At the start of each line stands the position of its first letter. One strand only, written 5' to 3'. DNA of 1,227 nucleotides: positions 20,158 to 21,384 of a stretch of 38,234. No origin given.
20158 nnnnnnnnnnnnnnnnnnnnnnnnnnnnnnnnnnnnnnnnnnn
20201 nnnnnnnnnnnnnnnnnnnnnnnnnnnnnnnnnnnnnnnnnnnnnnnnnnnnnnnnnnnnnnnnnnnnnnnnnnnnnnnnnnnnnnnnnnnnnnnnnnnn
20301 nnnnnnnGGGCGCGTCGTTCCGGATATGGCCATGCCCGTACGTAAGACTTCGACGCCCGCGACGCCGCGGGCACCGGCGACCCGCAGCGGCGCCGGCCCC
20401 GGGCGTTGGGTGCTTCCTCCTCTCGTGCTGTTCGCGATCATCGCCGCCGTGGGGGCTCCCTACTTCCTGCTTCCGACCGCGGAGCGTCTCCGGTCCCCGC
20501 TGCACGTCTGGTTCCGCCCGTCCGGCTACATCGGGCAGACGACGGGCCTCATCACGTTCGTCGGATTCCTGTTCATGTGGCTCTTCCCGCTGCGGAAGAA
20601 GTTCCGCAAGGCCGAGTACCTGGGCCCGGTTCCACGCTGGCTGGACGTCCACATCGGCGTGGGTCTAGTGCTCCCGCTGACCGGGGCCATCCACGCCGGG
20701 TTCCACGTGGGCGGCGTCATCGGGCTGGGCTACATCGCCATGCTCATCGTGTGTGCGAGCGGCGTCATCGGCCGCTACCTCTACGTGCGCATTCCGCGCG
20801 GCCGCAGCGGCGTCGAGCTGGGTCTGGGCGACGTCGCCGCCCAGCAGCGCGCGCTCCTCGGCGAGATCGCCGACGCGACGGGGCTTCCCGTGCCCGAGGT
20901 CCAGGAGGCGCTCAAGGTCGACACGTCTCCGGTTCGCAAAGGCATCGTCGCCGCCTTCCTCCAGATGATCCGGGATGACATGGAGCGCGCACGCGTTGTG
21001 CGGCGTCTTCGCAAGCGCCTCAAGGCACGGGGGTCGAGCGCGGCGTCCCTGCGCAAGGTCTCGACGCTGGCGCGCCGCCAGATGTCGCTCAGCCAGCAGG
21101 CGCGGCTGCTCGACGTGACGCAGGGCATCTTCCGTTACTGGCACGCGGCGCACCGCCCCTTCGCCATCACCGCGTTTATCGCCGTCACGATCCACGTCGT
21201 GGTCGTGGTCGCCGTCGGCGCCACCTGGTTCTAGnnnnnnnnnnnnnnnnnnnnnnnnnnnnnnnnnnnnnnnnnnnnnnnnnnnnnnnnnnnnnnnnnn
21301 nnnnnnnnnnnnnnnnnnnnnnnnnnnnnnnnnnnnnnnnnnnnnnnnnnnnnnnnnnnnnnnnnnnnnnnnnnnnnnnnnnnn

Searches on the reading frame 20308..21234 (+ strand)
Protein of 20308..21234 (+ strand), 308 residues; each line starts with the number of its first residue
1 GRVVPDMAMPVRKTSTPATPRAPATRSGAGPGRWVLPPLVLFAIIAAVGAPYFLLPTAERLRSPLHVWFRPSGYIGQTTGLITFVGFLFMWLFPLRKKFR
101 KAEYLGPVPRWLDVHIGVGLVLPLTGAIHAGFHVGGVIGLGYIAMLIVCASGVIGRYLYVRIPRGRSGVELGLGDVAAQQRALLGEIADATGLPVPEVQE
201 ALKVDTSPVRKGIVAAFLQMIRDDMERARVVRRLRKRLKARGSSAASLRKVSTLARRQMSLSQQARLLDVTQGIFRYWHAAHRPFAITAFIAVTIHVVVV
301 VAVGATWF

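Call 7: search_protein_families(library=pfam, proteins=[window:20308-21234:+], max_evalue=0.00001)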
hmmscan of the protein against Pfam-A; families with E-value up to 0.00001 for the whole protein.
window:20308-21234:+ (308 aa): 0 families

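Call 12: search_protein_families(library=pfam, proteins=[window:20308-21234:+], max_evalue=10)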
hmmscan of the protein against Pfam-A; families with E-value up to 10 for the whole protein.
window:20308-21234:+ (308 aa): 5 families
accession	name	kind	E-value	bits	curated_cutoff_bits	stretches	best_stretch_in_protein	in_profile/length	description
PF01292.26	Ni_hydr_CYTB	-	0.065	13.5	30.1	2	263-301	125-163/179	Prokaryotic cytochrome b561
PF01794.25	Ferric_reduct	-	0.083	13.4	28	2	277-302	32-57/121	Ferric reductase like transmembrane component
PF04539.22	Sigma70_r3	-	0.14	12.7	25.3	1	186-209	25-48/78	Sigma-70 region 3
PF13056.11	DUF3918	-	0.64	10.1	21.3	1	214-238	14-39/43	Protein of unknown function (DUF3918)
PF14358.11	DUF4405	-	2.4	9.2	26.7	0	277-298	42-63/66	Domain of unknown function (DUF4405)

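Call 39: find_homologous_proteins(query=window:20326-21231:+, max_evalue=0.001)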
Query window:20326-21231:+ (302 aa): 799 proteins with E <= 0.001 among 8000 candidates; the best 120 are listed.
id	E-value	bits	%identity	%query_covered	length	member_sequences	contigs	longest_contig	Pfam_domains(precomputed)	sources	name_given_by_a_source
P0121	7.3e-158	542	80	100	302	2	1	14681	-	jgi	jgi:hypothetical protein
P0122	5.6e-152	523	78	100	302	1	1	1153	-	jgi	jgi:hypothetical protein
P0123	2.0e-137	475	72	100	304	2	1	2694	-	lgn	-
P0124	1.1e-136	473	76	92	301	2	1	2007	-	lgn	-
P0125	2.8e-136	472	70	100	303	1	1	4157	-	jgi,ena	-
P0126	3.5e-135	468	70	100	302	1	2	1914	-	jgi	jgi:hypothetical protein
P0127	5.2e-135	467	71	100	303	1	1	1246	-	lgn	-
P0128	1.2e-134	466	72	100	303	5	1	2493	-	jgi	jgi:hypothetical protein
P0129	1.5e-134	466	69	100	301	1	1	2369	-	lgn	-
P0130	8.4e-134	463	70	100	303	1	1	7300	-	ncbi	-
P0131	7.0e-133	460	71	100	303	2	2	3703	-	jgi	jgi:hypothetical protein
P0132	1.4e-132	459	70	99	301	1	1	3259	-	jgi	jgi:hypothetical protein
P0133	2.6e-132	459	73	93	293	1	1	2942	-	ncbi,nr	ncbi:MAG TPA: hypothetical protein VEC56_05840 [Candidatus Krumholzibacteria bacterium]|nr:hypotheti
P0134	3.5e-132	458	70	100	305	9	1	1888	-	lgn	-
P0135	1.8e-131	456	70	100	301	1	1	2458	-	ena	-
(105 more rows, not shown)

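Call 78: search_protein_families(library=ncbifam, proteins=[window:20326-21231:+], max_evalue=1)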
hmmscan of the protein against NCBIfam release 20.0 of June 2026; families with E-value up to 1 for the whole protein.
window:20326-21231:+ (302 aa): 0 families
